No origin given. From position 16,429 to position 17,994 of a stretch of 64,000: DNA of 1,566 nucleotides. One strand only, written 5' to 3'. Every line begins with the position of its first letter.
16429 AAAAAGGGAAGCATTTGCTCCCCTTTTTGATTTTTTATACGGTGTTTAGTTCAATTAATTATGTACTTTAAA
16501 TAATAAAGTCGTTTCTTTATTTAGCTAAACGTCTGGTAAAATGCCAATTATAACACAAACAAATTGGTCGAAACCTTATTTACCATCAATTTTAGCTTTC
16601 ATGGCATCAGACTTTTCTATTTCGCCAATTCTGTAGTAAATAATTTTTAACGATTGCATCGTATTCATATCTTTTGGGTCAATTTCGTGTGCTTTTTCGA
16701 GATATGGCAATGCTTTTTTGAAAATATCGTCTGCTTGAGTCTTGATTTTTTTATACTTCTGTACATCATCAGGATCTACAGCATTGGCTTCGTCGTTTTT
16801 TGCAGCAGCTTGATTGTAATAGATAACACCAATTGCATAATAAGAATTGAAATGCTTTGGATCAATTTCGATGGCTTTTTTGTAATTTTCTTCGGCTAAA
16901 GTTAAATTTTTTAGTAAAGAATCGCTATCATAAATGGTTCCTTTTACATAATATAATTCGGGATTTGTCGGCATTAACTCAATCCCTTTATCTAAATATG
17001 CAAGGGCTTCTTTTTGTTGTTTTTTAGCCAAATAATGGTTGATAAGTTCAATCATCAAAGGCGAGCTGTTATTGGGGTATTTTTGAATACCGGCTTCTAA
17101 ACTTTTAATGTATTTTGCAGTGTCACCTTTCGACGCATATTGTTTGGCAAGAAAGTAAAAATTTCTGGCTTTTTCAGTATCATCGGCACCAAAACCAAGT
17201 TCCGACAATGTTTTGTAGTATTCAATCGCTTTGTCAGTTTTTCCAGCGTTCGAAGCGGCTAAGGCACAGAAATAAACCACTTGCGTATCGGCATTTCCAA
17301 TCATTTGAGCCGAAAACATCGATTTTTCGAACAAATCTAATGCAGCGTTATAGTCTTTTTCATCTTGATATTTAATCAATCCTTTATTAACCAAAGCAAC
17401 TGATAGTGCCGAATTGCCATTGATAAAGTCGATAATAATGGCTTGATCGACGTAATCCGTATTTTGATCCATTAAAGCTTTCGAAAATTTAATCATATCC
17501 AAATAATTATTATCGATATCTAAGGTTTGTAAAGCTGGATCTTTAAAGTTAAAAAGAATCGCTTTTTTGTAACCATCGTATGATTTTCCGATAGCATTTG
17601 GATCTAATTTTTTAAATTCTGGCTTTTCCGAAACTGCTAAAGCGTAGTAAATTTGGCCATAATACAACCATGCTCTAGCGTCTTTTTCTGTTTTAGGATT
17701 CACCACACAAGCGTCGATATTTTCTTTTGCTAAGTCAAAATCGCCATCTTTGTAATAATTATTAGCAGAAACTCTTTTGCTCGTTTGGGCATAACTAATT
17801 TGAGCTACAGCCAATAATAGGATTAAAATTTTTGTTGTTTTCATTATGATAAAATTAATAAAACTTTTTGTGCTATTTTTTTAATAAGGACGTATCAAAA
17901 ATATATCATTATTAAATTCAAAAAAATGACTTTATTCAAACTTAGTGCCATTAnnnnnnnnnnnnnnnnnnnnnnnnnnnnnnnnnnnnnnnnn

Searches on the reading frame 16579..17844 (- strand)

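Call 9: search_protein_families(library=pfam, proteins=[window:16579-17844:-])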
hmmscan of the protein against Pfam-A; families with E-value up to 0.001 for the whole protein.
window:16579-17844:- (422 aa): 12 families
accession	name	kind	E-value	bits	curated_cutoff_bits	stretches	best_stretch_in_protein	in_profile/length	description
PF14559.12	TPR_19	-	1.1e-13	51.8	25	0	246-301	11-65/68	Tetratricopeptide repeat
PF13428.12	TPR_14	-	1e-12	47.8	23.5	0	265-302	5-42/44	Tetratricopeptide repeat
PF13431.12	TPR_17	-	9.5e-11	41.5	24.4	1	321-345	2-26/34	Tetratricopeptide repeat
PF07719.23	TPR_2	-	1.4e-09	37.8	27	0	270-294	10-34/34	Tetratricopeptide repeat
PF13424.12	TPR_12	-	5.4e-09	36.6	30.1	0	149-212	4-70/77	Tetratricopeptide repeat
PF13414.12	TPR_11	-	1e-08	35.1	26.8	1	315-345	11-41/42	TPR repeat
PF13432.12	TPR_16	-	4.3e-07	30.7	32.7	0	27-68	4-43/65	Tetratricopeptide repeat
PF20308.4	TPR-S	-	4.7e-07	30.8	27.6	0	164-216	1-47/102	Tetratricopeptide Repeats-Sensor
PF13181.12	TPR_8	-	3e-06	27.4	25.7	0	296-331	2-34/34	Tetratricopeptide repeat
PF00515.34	TPR_1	-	5.4e-06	26.4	27.8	0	310-331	13-34/34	Tetratricopeptide repeat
PF23914.1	TPR_CcmH_CycH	-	5.1e-05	23.6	42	0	156-216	94-150/158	Cytochrome c-type biogenesis protein H TPR domain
PF12569.14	NatA_aux_su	-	0.00046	19.7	33.3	1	222-308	151-239/515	N-terminal acetyltransferase A, auxiliary subunit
